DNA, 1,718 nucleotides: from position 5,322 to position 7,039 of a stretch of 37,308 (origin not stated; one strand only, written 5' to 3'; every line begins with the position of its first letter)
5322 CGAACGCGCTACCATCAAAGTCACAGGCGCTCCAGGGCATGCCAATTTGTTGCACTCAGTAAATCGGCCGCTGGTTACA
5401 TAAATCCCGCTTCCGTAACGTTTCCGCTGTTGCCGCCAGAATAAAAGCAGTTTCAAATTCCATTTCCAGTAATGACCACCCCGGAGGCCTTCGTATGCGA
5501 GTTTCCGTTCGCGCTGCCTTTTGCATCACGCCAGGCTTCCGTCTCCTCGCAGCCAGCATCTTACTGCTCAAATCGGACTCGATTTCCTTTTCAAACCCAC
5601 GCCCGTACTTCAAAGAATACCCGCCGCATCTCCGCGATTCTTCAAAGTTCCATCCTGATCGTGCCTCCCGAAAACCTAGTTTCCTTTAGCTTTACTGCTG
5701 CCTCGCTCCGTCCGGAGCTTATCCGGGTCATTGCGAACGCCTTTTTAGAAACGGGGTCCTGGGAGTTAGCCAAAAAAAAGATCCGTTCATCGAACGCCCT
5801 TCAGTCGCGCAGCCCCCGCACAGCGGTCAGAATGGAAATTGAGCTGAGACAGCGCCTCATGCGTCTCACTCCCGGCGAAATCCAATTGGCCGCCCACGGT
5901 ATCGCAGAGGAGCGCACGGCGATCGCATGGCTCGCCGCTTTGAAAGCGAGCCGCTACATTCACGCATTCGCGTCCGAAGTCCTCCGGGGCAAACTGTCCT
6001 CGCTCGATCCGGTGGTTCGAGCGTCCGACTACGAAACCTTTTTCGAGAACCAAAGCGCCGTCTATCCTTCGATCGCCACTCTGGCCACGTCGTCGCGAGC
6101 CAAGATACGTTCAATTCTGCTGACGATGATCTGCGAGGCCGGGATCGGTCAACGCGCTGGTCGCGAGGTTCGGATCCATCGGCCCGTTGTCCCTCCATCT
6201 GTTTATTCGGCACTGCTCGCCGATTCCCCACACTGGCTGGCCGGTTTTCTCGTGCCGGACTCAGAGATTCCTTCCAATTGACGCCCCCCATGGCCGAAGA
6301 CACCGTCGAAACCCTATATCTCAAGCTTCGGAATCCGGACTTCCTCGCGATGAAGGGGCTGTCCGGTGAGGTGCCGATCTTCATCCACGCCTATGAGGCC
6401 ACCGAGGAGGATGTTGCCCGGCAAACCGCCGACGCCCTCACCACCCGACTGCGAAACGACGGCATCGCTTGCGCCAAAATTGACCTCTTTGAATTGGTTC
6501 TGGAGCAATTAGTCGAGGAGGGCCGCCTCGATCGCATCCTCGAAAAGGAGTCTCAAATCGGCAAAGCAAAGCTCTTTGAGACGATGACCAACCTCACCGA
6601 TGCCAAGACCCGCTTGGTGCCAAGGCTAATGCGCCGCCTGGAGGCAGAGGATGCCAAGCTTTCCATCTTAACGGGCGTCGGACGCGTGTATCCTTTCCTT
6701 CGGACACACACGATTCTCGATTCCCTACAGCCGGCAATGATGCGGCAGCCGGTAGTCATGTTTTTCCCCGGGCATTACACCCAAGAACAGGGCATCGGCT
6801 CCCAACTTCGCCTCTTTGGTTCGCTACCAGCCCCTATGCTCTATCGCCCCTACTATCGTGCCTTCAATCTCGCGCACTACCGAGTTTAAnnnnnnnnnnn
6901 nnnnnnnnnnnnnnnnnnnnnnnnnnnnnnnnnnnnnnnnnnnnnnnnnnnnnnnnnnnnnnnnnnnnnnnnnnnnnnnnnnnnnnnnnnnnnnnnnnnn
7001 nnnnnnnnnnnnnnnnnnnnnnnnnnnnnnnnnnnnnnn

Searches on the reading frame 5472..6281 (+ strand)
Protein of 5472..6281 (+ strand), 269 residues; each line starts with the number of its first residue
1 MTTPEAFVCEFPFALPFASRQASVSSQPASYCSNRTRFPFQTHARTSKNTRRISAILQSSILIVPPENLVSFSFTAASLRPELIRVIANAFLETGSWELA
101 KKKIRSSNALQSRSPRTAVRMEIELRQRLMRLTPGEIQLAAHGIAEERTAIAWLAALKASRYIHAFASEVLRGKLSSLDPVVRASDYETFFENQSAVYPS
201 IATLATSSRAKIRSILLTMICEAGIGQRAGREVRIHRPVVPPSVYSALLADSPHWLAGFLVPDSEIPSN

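Call 9: search_protein_families(library=pfam, proteins=[window:5472-6281:+], max_evalue=0.01)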
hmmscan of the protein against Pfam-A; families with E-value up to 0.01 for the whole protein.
window:5472-6281:+ (269 aa): 1 family
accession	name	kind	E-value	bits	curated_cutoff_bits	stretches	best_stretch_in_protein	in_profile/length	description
PF08849.17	BrxA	-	4.7e-29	101.9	23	1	72-249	5-181/184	BrxA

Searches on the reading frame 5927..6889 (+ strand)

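Call 9: search_protein_families(library=pfam, proteins=[window:5927-6889:+], max_evalue=0.01)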
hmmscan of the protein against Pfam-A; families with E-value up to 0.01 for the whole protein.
window:5927-6889:+ (320 aa): 1 family
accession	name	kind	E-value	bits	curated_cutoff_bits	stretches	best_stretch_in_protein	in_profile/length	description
PF08747.16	BrxB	-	2.5e-31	108.7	26.8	1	184-315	2-124/124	BREX protein BrxB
